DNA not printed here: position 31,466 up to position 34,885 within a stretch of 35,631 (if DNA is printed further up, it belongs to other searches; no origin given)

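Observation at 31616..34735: Carrier-less NRPS-like C-A protein with a decayed adenylation active site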

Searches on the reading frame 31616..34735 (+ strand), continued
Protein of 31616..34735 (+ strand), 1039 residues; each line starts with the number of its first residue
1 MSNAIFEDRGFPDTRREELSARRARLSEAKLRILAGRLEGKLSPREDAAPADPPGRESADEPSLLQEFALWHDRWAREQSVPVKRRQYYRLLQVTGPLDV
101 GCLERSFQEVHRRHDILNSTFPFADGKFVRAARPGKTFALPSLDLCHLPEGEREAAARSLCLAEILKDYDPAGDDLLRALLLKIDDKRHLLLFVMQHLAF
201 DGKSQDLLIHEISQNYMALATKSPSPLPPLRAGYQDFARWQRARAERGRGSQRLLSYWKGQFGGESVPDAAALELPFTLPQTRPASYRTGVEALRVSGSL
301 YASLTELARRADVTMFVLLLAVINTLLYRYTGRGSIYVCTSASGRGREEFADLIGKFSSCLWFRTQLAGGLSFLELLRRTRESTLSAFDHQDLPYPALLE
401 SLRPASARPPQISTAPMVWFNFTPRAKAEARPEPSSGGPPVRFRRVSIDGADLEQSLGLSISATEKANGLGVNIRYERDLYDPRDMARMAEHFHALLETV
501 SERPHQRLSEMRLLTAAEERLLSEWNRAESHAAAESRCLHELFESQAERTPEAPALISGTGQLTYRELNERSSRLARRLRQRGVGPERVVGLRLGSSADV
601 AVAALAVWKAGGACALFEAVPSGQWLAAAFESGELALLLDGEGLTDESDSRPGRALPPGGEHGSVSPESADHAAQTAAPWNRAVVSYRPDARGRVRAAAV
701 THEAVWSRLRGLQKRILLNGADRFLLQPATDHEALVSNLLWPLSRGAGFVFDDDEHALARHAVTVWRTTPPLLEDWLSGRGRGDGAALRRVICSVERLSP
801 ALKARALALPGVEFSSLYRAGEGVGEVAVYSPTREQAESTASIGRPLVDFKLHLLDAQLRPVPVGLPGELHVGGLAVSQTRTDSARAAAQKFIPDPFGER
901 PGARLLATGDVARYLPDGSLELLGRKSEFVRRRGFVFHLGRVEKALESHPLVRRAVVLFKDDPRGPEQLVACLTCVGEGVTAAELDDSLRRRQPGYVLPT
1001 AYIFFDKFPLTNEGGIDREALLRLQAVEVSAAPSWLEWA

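Call 61: find_homologous_proteins(query=A2, max_evalue=1e-100)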
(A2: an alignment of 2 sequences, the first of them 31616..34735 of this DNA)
Query A2 (2 sequences) (1039 aa, profile of the alignment): 194 proteins with E <= 1e-100 among 8000 candidates; the best 120 are listed.
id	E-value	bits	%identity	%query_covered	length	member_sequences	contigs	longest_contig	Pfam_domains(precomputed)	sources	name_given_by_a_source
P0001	0.0e+0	2067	100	100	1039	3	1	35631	PF00668.26,PF00501.35,PF13193.13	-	-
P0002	0.0e+0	1989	40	94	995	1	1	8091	PF00668.26,PF00501.35,PF13193.13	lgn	-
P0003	0.0e+0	1011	29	90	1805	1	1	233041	PF00668.26,PF00550.32,PF00501.35,PF13193.13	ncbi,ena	-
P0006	4.8e-289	980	34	88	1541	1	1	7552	PF00668.26,PF00550.32,PF00501.35,PF13193.13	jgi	jgi:amino acid adenylation domain-containing protein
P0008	1.2e-286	972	33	90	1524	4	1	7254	PF00668.26,PF00550.32,PF00501.35,PF13193.13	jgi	-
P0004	9.2e-286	969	32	90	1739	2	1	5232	PF00668.26,PF00550.32,PF00501.35,PF13193.13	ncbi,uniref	ncbi:non-ribosomal peptide synthetase, partial [Corallococcus llansteffanensis]|uniref:non-ribosomal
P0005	5.7e-283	960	33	90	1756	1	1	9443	PF00668.26,PF00550.32,PF00501.35,PF13193.13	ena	-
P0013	9.6e-269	912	33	85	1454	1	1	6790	PF00668.26,PF00550.32,PF00501.35,PF13193.13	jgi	jgi:amino acid adenylation domain-containing protein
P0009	5.7e-261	887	29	91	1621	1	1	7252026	PF00668.26,PF00550.32,PF00501.35,PF13193.13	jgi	jgi:amino acid adenylation domain-containing protein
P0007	4.4e-255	867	33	93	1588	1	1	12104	PF00668.26,PF00550.32,PF18563.7,PF00501.35,PF13193.13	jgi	jgi:amino acid adenylation domain-containing protein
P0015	1.0e-251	856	34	64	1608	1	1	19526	PF00668.26,PF00550.32,PF00501.35,PF13193.13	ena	-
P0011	7.1e-251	853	34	90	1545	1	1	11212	PF00668.26,PF00550.32,PF00501.35,PF13193.13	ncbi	-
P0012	5.0e-247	841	32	97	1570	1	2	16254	PF00668.26,PF00550.32,PF00501.35,PF13193.13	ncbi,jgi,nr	ncbi:MAG TPA: amino acid adenylation domain-containing protein [Chthonomonadaceae bacterium]|nr:amin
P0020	3.3e-244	831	30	90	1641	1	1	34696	PF00668.26,PF00550.32,PF00501.35,PF13193.13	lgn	-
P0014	1.0e-243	830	33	90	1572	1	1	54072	PF00668.26,PF00550.32,PF00501.35,PF13193.13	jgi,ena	-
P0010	1.7e-242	826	31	94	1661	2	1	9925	PF00668.26,PF00550.32,PF00501.35,PF13193.13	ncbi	ncbi:MAG: amino acid adenylation domain-containing protein, partial [Longimicrobiaceae bacterium]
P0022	8.0e-238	810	32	90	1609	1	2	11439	PF00668.26,PF00550.32,PF18563.7,PF00501.35,PF13193.13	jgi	jgi:amino acid adenylation domain-containing protein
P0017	2.7e-237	808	31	90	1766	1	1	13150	PF00668.26,PF00550.32,PF00501.35,PF13193.13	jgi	jgi:amino acid adenylation domain-containing protein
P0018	7.1e-235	800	33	88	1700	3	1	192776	PF00668.26,PF00550.32,PF00501.35,PF13193.13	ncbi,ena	-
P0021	3.6e-233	795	34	86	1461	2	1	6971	PF00668.26,PF00550.32,PF00501.35,PF13193.13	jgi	jgi:amino acid adenylation domain-containing protein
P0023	1.9e-232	792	32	71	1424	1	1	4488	PF00668.26,PF00550.32,PF00501.35,PF13193.13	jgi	jgi:amino acid adenylation domain-containing protein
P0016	2.1e-229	782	33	90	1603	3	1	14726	PF00668.26,PF00550.32,PF00501.35,PF13193.13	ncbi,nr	ncbi:MAG TPA: amino acid adenylation domain-containing protein, partial [Longimicrobiaceae bacterium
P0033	2.6e-227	775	32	90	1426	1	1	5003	PF00668.26,PF00550.32,PF00501.35,PF13193.13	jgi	jgi:amino acid adenylation domain-containing protein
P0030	6.6e-227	774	32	73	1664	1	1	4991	PF00668.26,PF00550.32,PF00501.35,PF13193.13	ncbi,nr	ncbi:MAG TPA: amino acid adenylation domain-containing protein, partial [Longimicrobium sp.]|nr:amin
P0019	2.5e-222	759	34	97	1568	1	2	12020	PF00668.26,PF00550.32,PF00501.35,PF13193.13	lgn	-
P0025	3.0e-221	755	35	90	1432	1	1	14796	PF00668.26,PF00550.32,PF00501.35,PF13193.13,PF00975.27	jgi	jgi:surfactin family lipopeptide synthetase A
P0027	4.3e-221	755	33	63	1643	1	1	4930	PF00668.26,PF00550.32,PF00501.35,PF13193.13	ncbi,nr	ncbi:MAG TPA: amino acid adenylation domain-containing protein, partial [Thermoanaerobaculia bacteri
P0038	3.6e-219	748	32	90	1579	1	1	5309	PF00668.26,PF00550.32,PF00501.35,PF13193.13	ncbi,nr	ncbi:MAG TPA: amino acid adenylation domain-containing protein, partial [Longimicrobium sp.]|nr:amin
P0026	4.2e-218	745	31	90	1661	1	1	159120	PF00668.26,PF00550.32,PF18563.7,PF00501.35,PF13193.13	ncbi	-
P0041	1.8e-217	743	33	90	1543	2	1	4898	PF00668.26,PF00550.32,PF00501.35,PF13193.13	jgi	jgi:amino acid adenylation domain-containing protein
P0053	2.4e-217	742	31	89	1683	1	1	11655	PF00668.26,PF00550.32,PF00501.35,PF13193.13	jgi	jgi:amino acid adenylation domain-containing protein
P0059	3.1e-217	742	31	89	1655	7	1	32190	PF00668.26,PF00550.32,PF00501.35,PF13193.13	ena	-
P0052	7.0e-217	741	34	77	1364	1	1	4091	PF00668.26,PF00550.32,PF00501.35,PF13193.13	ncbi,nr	ncbi:MAG TPA: amino acid adenylation domain-containing protein, partial [Longimicrobiaceae bacterium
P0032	7.8e-217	741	34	80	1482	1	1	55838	PF00668.26,PF00550.32,PF00501.35,PF13193.13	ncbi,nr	ncbi:MAG TPA: amino acid adenylation domain-containing protein, partial [Thermoanaerobaculia bacteri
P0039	1.1e-216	740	29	91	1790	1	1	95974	PF00668.26,PF00550.32,PF00501.35,PF13193.13,PF00975.27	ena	-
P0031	2.1e-213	729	33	96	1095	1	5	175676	PF00668.26,PF00550.32,PF00501.35,PF13193.13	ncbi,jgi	ncbi:MAG TPA: amino acid adenylation domain-containing protein [Ktedonobacterales bacterium]|jgi:ami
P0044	3.6e-213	728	31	90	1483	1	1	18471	PF00668.26,PF00550.32,PF00501.35,PF13193.13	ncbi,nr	ncbi:MAG TPA: amino acid adenylation domain-containing protein, partial [Longimicrobium sp.]|nr:amin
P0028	5.1e-213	728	34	90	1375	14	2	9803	PF00668.26,PF00550.32,PF00501.35,PF13193.13,PF00975.27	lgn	-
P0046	6.1e-213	728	32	90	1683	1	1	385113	PF00668.26,PF00550.32,PF00501.35,PF13193.13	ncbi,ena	-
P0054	9.8e-212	724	26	90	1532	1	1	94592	PF00668.26,PF00550.32,PF00501.35,PF13193.13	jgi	jgi:amino acid adenylation domain-containing protein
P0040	1.9e-211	723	32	90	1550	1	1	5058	PF00668.26,PF00550.32,PF00501.35,PF13193.13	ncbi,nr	ncbi:MAG TPA: amino acid adenylation domain-containing protein, partial [Longimicrobium sp.]|nr:amin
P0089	2.6e-211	722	32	94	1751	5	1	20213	PF00668.26,PF00550.32,PF00501.35,PF13193.13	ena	-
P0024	2.9e-211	722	34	90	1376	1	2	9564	PF00668.26,PF00550.32,PF00501.35,PF13193.13,PF00975.27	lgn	-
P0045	3.9e-210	718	30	90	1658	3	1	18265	PF00668.26,PF00550.32,PF18563.7,PF00501.35,PF13193.13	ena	-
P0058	1.6e-209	716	32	96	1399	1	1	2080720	PF00668.26,PF00550.32,PF00501.35,PF13193.13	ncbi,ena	-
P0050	1.8e-207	710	33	90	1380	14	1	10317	PF00668.26,PF00550.32,PF00501.35,PF13193.13,PF00975.27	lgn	-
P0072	1.5e-205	703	33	88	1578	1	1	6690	PF00668.26,PF00550.32,PF00501.35,PF13193.13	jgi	jgi:amino acid adenylation domain-containing protein/non-ribosomal peptide synthase protein (TIGR017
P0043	5.1e-204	698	32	77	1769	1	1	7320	PF00668.26,PF00550.32,PF05050.20,PF00501.35,PF13193.13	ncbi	ncbi:MAG TPA: amino acid adenylation domain-containing protein, partial [Pyrinomonadaceae bacterium]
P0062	9.9e-204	697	30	90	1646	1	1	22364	PF00668.26,PF00550.32,PF18563.7,PF00501.35,PF13193.13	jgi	jgi:amino acid adenylation domain-containing protein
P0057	2.0e-203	696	30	91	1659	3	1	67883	PF00668.26,PF00550.32,PF18563.7,PF00501.35,PF13193.13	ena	-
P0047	2.5e-203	696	32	91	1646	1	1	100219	PF00668.26,PF00550.32,PF18563.7,PF00501.35,PF13193.13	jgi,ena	-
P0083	3.2e-202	692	29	90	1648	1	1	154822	PF00668.26,PF00550.32,PF00501.35,PF13193.13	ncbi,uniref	ncbi:amino acid adenylation domain-containing protein [Actinomadura sp. B10D3]|uniref:amino acid ade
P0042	1.6e-201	690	34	91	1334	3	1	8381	PF00668.26,PF00550.32,PF00501.35,PF13193.13,PF00975.27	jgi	-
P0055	3.0e-201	689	33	90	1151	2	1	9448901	PF00668.26,PF00550.32,PF18563.7,PF00501.35,PF13193.13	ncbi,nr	ncbi:amino acid adenylation domain-containing protein [Kalymmatonema gypsitolerans NIES-4073]|nr:ami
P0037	3.8e-201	689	33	96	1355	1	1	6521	PF00668.26,PF00550.32,PF00501.35,PF13193.13,PF00975.27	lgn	-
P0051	4.8e-201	688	34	88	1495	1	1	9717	PF00668.26,PF00550.32,PF00501.35,PF13193.13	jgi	-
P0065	5.0e-201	688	33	54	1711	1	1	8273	PF00668.26,PF00550.32,PF00501.35,PF13193.13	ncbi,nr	ncbi:MAG: amino acid adenylation domain-containing protein, partial [Actinobacteria bacterium]|nr:am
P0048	6.1e-201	688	35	90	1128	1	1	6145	PF00668.26,PF00550.32,PF00501.35,PF13193.13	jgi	jgi:amino acid adenylation domain-containing protein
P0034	7.5e-201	688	32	96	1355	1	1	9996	PF00668.26,PF00550.32,PF00501.35,PF13193.13,PF00975.27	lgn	-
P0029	1.4e-200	687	31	91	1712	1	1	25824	PF00668.26,PF00550.32,PF00501.35,PF13193.13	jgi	jgi:amino acid adenylation domain-containing protein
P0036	4.7e-199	682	34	96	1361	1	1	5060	PF00668.26,PF00550.32,PF00501.35,PF13193.13,PF00975.27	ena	-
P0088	2.6e-197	676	34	90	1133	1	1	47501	PF00668.26,PF00550.32,PF00501.35,PF13193.13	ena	-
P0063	9.2e-194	664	28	90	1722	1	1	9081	PF00668.26,PF00550.32,PF18563.7,PF00501.35,PF13193.13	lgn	-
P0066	1.2e-193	664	32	97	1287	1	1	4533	PF00668.26,PF00550.32,PF00501.35,PF13193.13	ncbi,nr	ncbi:MAG TPA: amino acid adenylation domain-containing protein, partial [Ktedonobacteraceae bacteriu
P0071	2.7e-193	663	29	90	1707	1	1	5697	PF00668.26,PF00550.32,PF00501.35,PF13193.13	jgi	-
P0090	4.1e-193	662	30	90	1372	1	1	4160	PF00668.26,PF00550.32,PF00501.35,PF13193.13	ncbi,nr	ncbi:MAG TPA: amino acid adenylation domain-containing protein, partial [Thermoanaerobaculia bacteri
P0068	1.2e-192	661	34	90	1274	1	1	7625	PF00668.26,PF00550.32,PF00501.35,PF13193.13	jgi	jgi:amino acid adenylation domain-containing protein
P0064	1.7e-192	660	32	91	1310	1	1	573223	PF00668.26,PF00550.32,PF00501.35,PF13193.13,PF00975.27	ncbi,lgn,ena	-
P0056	5.2e-192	658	33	93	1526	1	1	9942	PF13847.13,PF00668.26,PF13489.13,PF05175.21,PF13649.13,PF00550.32,PF00501.35,PF13193.13,PF08241.19,PF08242.19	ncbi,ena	-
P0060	1.5e-191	657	32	90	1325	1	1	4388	PF00668.26,PF00550.32,PF00501.35,PF13193.13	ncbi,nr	ncbi:MAG TPA: amino acid adenylation domain-containing protein, partial [Thermoanaerobaculia bacteri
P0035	4.5e-191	655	33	89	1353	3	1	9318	PF00668.26,PF00550.32,PF12697.14,PF00501.35,PF13193.13,PF00975.27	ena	-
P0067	5.4e-191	655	33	97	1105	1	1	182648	PF00668.26,PF00550.32,PF00501.35,PF13193.13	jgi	jgi:amino acid adenylation domain-containing protein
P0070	7.6e-190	651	31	96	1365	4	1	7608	PF00668.26,PF00550.32,PF00501.35,PF13193.13,PF00975.27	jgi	jgi:surfactin family lipopeptide synthetase A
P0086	1.9e-189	650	32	77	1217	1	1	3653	PF00668.26,PF00550.32,PF00501.35,PF13193.13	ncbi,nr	ncbi:MAG TPA: amino acid adenylation domain-containing protein, partial [Longimicrobium sp.]|nr:amin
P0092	2.5e-189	649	32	98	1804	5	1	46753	PF00668.26,PF00534.27,PF00550.32,PF00501.35,PF13193.13,PF00975.27,PF20706.4,PF13692.13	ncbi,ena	-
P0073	4.7e-189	649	33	90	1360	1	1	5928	PF00668.26,PF00550.32,PF00501.35,PF13193.13,PF00561.27,PF00975.27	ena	-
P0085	7.8e-189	648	29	90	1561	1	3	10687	PF00668.26,PF00550.32,PF00501.35,PF13193.13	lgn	-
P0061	5.0e-188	645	31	90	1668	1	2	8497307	PF00668.26,PF00550.32,PF00501.35,PF13193.13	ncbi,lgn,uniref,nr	ncbi:amino acid adenylation domain-containing protein [Streptomyces sp. NBC_00876]|uniref:amino acid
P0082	2.5e-187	643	30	90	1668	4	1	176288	PF00668.26,PF00550.32,PF00501.35,PF13193.13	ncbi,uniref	ncbi:amino acid adenylation domain-containing protein [Streptomyces sp. NPDC059639]|uniref:amino aci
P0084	3.0e-186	639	33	94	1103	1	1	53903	PF00668.26,PF00550.32,PF00501.35,PF13193.13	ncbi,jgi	ncbi:MAG TPA: amino acid adenylation domain-containing protein [Ktedonobacteraceae bacterium]|jgi:am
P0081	3.7e-185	636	29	91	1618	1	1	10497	PF00668.26,PF00550.32,PF00501.35,PF13193.13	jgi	jgi:amino acid adenylation domain-containing protein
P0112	1.2e-184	634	29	51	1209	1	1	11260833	PF00668.26,PF00550.32,PF00501.35,PF13193.13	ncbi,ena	-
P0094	8.0e-184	631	30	53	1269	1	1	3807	PF00668.26,PF00550.32,PF00501.35,PF13193.13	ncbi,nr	ncbi:MAG: hypothetical protein QOE53_1044, partial [Pseudonocardiales bacterium]|nr:hypothetical pro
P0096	2.9e-183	629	32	92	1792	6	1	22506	PF00668.26,PF00550.32,PF00501.35,PF13193.13,PF00975.27,PF00067.28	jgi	-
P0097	2.7e-182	626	30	83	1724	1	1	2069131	PF00668.26,PF00550.32,PF00501.35,PF13193.13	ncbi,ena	-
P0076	6.6e-182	625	33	90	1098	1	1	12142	PF00668.26,PF00550.32,PF00501.35,PF13193.13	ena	-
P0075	1.9e-181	623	31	98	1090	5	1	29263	PF00668.26,PF00550.32,PF00501.35,PF13193.13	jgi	-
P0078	3.2e-181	623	32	91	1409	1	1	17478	PF00668.26,PF00550.32,PF00501.35,PF13193.13,PF00975.27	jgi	jgi:amino acid adenylation domain-containing protein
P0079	4.9e-180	619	36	48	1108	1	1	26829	PF00668.26,PF00550.32,PF00501.35,PF13193.13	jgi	jgi:amino acid adenylation domain-containing protein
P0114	8.2e-180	618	33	90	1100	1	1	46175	PF00668.26,PF00550.32,PF00501.35,PF13193.13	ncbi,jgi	jgi:amino acid adenylation domain-containing protein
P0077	8.5e-180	618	32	90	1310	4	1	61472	PF00668.26,PF00550.32,PF00501.35,PF13193.13,PF00975.27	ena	-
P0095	1.8e-178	614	31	89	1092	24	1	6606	PF00668.26,PF00550.32,PF00501.35,PF13193.13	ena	-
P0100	3.0e-178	613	31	76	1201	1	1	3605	PF00668.26,PF00550.32,PF00501.35,PF13193.13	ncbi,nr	ncbi:MAG: amino acid adenylation domain-containing protein, partial [Gemmatimonadetes bacterium]|nr:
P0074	9.5e-178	611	29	89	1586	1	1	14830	PF00668.26,PF00550.32,PF00501.35,PF13193.13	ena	-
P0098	7.8e-177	608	33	90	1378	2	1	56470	PF00668.26,PF00550.32,PF00501.35,PF13193.13,PF00975.27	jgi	jgi:amino acid adenylation domain-containing protein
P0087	1.3e-176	607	30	91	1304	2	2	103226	PF00668.26,PF00550.32,PF00501.35,PF13193.13,PF00975.27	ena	-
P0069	1.8e-176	607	31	89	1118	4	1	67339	PF00668.26,PF00550.32,PF00501.35,PF13193.13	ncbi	ncbi:MAG: non-ribosomal peptide synthetase [Chloroflexota bacterium]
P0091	2.4e-176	607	32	89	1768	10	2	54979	PF00668.26,PF00550.32,PF00501.35,PF13193.13,PF00975.27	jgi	jgi:amino acid adenylation domain-containing protein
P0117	3.5e-176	606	33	90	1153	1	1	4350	PF00668.26,PF00550.32,PF18563.7,PF00501.35,PF13193.13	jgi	jgi:amino acid adenylation domain-containing protein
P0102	4.5e-176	606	30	97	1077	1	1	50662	PF00668.26,PF00550.32,PF00501.35,PF13193.13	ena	-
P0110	5.3e-176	605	30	90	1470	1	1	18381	PF00668.26,PF00550.32,PF00501.35,PF13193.13,PF00975.27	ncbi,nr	ncbi:MAG TPA: amino acid adenylation domain-containing protein, partial [Ktedonobacteraceae bacteriu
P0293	8.8e-176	605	33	91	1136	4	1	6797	PF00668.26,PF00550.32,PF00501.35,PF13193.13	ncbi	ncbi:MAG: amino acid adenylation domain-containing protein [Longimicrobiaceae bacterium]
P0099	2.6e-175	603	32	95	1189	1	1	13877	PF00668.26,PF00550.32,PF00501.35,PF13193.13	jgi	jgi:amino acid adenylation domain-containing protein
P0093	8.4e-175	601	33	90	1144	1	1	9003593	PF00668.26,PF00550.32,PF18563.7,PF00501.35,PF13193.13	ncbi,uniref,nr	ncbi:non-ribosomal peptide synthetase [Corallococcus macrosporus]|uniref:non-ribosomal peptide synth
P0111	8.4e-175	601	30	96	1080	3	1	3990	PF00668.26,PF00550.32,PF00501.35,PF13193.13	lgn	-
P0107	1.1e-174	601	32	90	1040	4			PF00668.26,PF00550.32,PF00501.35,PF13193.13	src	-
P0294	2.7e-173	596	30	90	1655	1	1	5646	PF00668.26,PF00550.32,PF00501.35,PF13193.13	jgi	jgi:amino acid adenylation domain-containing protein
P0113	8.2e-173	595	32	52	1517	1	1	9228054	PF00668.26,PF00550.32,PF00501.35,PF13193.13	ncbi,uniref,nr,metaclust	ncbi:non-ribosomal peptide synthetase [Actinoplanes sp. N902-109]|uniref:non-ribosomal peptide synth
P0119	1.3e-171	591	33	96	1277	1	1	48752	PF00668.26,PF00550.32,PF00501.35,PF13193.13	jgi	jgi:amino acid adenylation domain-containing protein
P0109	1.4e-171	591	33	90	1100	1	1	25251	PF00668.26,PF00550.32,PF00501.35,PF13193.13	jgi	jgi:amino acid adenylation domain-containing protein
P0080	2.2e-170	587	30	96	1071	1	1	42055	PF00668.26,PF00550.32,PF00501.35,PF13193.13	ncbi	ncbi:MAG: amino acid adenylation domain-containing protein [Bacteroidota bacterium]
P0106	4.4e-169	582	31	90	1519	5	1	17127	PF00668.26,PF00550.32,PF01073.26,PF00501.35,PF13193.13,PF07993.19,PF01370.28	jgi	jgi:myxalamid-type nonribosomal peptide synthetase MxaA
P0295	8.5e-169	582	30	85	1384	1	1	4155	PF00668.26,PF00550.32,PF00501.35,PF13193.13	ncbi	ncbi:MAG: amino acid adenylation domain-containing protein, partial [Acidobacteriota bacterium]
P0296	5.1e-168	579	32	96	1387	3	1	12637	PF00668.26,PF00550.32,PF00501.35,PF13193.13,PF00561.27,PF00975.27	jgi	-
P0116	5.8e-168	579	33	85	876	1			PF00668.26,PF00501.35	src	-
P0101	6.6e-168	579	31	90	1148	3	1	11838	PF00668.26,PF00550.32,PF18563.7,PF00501.35,PF13193.13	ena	-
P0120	1.5e-167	577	34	44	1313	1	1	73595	PF00668.26,PF00550.32,PF00501.35,PF13193.13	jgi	jgi:amino acid adenylation domain-containing protein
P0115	1.6e-167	577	33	44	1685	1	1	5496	PF00668.26,PF00296.27,PF00550.32,PF00501.35,PF13193.13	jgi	jgi:natural product biosynthesis luciferase-like monooxygenase protein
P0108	5.2e-167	576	32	85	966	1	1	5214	PF00668.26,PF00501.35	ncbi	-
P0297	6.1e-167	575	31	90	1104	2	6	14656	PF00668.26,PF00550.32,PF00501.35,PF13193.13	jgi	jgi:amino acid adenylation domain-containing protein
